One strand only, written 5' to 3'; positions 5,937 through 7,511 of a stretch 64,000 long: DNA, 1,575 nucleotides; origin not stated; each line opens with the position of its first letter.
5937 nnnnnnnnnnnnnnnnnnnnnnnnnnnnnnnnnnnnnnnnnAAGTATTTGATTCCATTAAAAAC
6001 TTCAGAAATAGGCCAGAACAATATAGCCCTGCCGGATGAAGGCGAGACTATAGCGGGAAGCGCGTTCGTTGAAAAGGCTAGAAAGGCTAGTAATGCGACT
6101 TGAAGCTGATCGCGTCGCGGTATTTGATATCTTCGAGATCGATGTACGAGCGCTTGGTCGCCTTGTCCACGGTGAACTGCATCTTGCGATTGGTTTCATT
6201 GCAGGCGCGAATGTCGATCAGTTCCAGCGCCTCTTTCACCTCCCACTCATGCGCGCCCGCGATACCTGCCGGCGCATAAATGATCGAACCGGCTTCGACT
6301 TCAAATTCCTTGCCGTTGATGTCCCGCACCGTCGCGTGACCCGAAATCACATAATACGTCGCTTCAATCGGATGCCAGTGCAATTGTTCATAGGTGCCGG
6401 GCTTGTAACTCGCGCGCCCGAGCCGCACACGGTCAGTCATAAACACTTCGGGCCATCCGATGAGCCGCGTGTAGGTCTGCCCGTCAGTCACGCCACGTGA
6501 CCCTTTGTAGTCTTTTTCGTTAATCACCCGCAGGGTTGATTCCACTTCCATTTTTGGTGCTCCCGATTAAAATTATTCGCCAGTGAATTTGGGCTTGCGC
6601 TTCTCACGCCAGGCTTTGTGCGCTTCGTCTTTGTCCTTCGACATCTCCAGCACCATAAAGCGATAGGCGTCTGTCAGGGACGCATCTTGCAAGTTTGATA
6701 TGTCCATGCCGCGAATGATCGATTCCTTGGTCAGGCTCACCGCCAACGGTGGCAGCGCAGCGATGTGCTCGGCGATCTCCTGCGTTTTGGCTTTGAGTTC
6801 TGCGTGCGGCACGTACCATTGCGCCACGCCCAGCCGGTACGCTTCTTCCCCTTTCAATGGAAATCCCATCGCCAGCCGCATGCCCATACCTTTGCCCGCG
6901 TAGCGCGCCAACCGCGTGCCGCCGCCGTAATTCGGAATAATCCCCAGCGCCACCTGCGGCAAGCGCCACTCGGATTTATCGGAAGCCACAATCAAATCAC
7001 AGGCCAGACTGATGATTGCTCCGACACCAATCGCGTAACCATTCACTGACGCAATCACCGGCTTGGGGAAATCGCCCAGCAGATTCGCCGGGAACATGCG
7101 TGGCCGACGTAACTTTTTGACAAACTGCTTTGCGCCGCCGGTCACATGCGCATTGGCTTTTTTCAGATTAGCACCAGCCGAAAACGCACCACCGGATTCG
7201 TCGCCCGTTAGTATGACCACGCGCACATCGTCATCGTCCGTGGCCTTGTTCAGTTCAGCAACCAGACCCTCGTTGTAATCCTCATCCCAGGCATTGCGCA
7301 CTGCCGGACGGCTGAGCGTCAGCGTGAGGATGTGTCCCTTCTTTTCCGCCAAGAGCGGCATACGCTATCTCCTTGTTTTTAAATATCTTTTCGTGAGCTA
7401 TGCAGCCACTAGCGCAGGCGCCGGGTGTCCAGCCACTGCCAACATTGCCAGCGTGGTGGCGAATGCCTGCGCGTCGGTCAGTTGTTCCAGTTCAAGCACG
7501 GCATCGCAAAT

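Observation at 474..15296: Fifteen co-directional, tightly packed genes forming an orphan acyl-CoA pathway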

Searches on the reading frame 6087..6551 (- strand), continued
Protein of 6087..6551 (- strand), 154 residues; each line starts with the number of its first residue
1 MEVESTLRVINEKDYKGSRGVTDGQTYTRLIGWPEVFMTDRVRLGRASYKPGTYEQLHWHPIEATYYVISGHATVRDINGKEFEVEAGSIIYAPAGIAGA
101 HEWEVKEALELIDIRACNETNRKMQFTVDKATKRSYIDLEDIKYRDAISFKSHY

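Call 70: fold_search(model_id=the predicted structure, library=pdb)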
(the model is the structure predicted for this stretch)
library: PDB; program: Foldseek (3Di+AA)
matches with E <= 10: 1913; with E <= 0.001: 611
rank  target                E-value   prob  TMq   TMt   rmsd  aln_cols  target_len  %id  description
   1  8awn                  1.4e-08  1.00  0.58  0.78   2.8       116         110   21  Crystal structure of a manganese-containing cupin (tm1459) from Thermotoga maritima, variant C106Q (released 2023-03-08)
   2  8awo_B                3.2e-08  1.00  0.59  0.79   2.6       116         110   22  Crystal structure of a manganese-containing cupin (tm1459) from Thermotoga maritima, variant AIFQ (Y7A/M38I/Y83F/C106Q (released 2023-03-08)
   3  5wsd_A                3.2e-08  1.00  0.58  0.73   2.9       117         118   22  Crystal structure of a cupin protein (tm1459) in apo form (released 2017-05-31)
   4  3ht1                  3.7e-08  1.00  0.61  0.65   2.6       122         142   21  1.2A structure of the polyketide cyclase RemF from Streptomyces resistomycificus (released 2009-10-13)
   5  8awp_A                5.5e-08  1.00  0.56  0.79   2.6       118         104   20  Crystal structure of a manganese-containing cupin (tm1459) from Thermotoga maritima, variant 208 (V19I/R23H/M38I/I60F/ (released 2023-03-08)
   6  9jew_A                5.8e-08  1.00  0.58  0.73   2.9       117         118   22  Crystal structure of a cupin protein (tm1459, C106V mutant) in iron (Fe) substituted form (released 2025-05-07)
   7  6l2f_A                5.8e-08  1.00  0.54  0.69   3.4       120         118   21  Crystal structure of a cupin protein (tm1459, H54AH58A mutant) in copper (Cu) substituted form (released 2020-04-01)
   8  8zyg_A                7.2e-08  1.00  0.58  0.73   2.9       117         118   22  Crystal structure of a cupin protein (tm1459, I49C-4py/H52A/C106D mutant) in copper (Cu) substituted form (released 2024-09-04)
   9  8hjy_A                7.6e-08  1.00  0.58  0.73   2.8       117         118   21  Crystal structure of a cupin protein (tm1459, H52A/H58E/F104W mutant) in copper (Cu) substituted form (released 2023-06-14)
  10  7zyb                  8.9e-08  1.00  0.60  0.80   2.9       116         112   22  BeKdgF with Ca (released 2023-06-14)
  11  8awp_B                9.4e-08  1.00  0.57  0.76   2.7       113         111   22  Crystal structure of a manganese-containing cupin (tm1459) from Thermotoga maritima, variant 208 (V19I/R23H/M38I/I60F/ (released 2023-03-08)
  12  8hjz_A                9.9e-08  1.00  0.58  0.73   2.9       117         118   21  Crystal structure of a cupin protein (tm1459, H52A/H58Q mutant) in copper (Cu) substituted form (released 2023-06-14)
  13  9jew_B                9.9e-08  1.00  0.56  0.73   2.9       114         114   21  Crystal structure of a cupin protein (tm1459, C106V mutant) in iron (Fe) substituted form (released 2025-05-07)
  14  6l2e_A                9.9e-08  1.00  0.57  0.72   2.9       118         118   21  Crystal structure of a cupin protein (tm1459, H52A mutant) in copper (Cu) substituted form (released 2020-04-01)
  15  8zyg_B                1.2e-07  1.00  0.57  0.74   2.8       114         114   21  Crystal structure of a cupin protein (tm1459, I49C-4py/H52A/C106D mutant) in copper (Cu) substituted form (released 2024-09-04)
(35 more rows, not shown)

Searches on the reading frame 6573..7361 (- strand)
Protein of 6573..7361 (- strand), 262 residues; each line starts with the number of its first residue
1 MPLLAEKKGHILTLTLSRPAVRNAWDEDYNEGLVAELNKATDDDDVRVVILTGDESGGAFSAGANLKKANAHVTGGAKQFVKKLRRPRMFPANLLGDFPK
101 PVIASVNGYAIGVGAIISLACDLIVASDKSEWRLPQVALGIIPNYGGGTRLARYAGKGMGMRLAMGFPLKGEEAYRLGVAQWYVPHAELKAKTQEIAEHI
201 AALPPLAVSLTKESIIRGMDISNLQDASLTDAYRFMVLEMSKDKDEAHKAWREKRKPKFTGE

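Call 4: search_protein_families(library=pfam, proteins=[window:6573-7361:-])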
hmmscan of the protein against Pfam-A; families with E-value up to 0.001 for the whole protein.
window:6573-7361:- (262 aa): 2 families
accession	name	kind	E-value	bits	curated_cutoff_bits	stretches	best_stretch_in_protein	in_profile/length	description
PF00378.25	ECH_1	-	6.6e-45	153.8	27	1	7-261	2-250/251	Enoyl-CoA hydratase/isomerase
PF16113.10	ECH_2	-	1.1e-28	101.2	27.2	1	13-198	3-186/335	Enoyl-CoA hydratase/isomerase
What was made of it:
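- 6573..7361 (-): Crotonase-family enoyl-CoA hydratase/isomerase. Pfam ECH_1, 6.6e-45 (call 4).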

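Call 6: search_protein_families(library=ncbifam, proteins=[window:6573-7361:-], max_evalue=0.00001)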
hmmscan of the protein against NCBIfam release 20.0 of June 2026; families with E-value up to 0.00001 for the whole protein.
window:6573-7361:- (262 aa): 70 families (the best 25 are shown)
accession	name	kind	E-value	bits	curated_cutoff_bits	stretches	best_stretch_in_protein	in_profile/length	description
NF051848.1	EnCoAHydtEchA19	equivalog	1.4e-50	172.2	400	1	4-261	3-257/258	enoyl-CoA hydratase EchA19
NF006007.0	PRK08138.1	subfamily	8.2e-48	163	355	1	7-261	14-260/261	enoyl-CoA hydratase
NF007239.0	PRK09674.1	equivalog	3.2e-47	161.1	371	1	4-261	7-256/257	2,3-dehydroadipyl-CoA hydratase PaaF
NF005073.0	PRK06495.1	subfamily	4.7e-45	153.9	296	1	8-261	11-256/257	enoyl-CoA hydratase/isomerase family protein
NF004634.0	PRK05980.1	equivalog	4.8e-45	154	375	1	3-260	5-261/263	crotonase/enoyl-CoA hydratase family protein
NF004475.0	PRK05809.1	subfamily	6.2e-45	153.7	394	1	4-260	7-258/260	short-chain-enoyl-CoA hydratase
NF042430.2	EnCoAhydt_DpgD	equivalog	1.1e-44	152.8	400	1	6-261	2-257/258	enoyl-CoA-hydratase DpgD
NF005802.0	PRK07657.1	equivalog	8.5e-44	150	363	1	7-262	10-260/260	enoyl-CoA hydratase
NF006100.0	PRK08252.1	subfamily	6.7e-41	140.5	282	1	4-262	6-254/254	crotonase/enoyl-CoA hydratase family protein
NF006699.0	PRK09245.1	subfamily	3.6e-39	134.6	354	1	3-261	5-265/266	crotonase/enoyl-CoA hydratase family protein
NF004517.0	PRK05862.1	equivalog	4.6e-39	134.5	396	1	3-260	6-255/257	enoyl-CoA hydratase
NF004840.0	PRK06190.1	equivalog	2.5e-38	132.2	253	1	3-229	6-227/260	enoyl-CoA hydratase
NF005864.0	PRK07799.1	equivalog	4.4e-38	131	316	1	4-261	11-265/266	crotonase/enoyl-CoA hydratase family protein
NF004781.0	PRK06127.1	subfamily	2.5e-37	129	291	1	3-261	13-268/269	enoyl-CoA hydratase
NF005803.0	PRK07658.1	equivalog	7.3e-37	127.1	313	1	6-261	7-256/257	enoyl-CoA hydratase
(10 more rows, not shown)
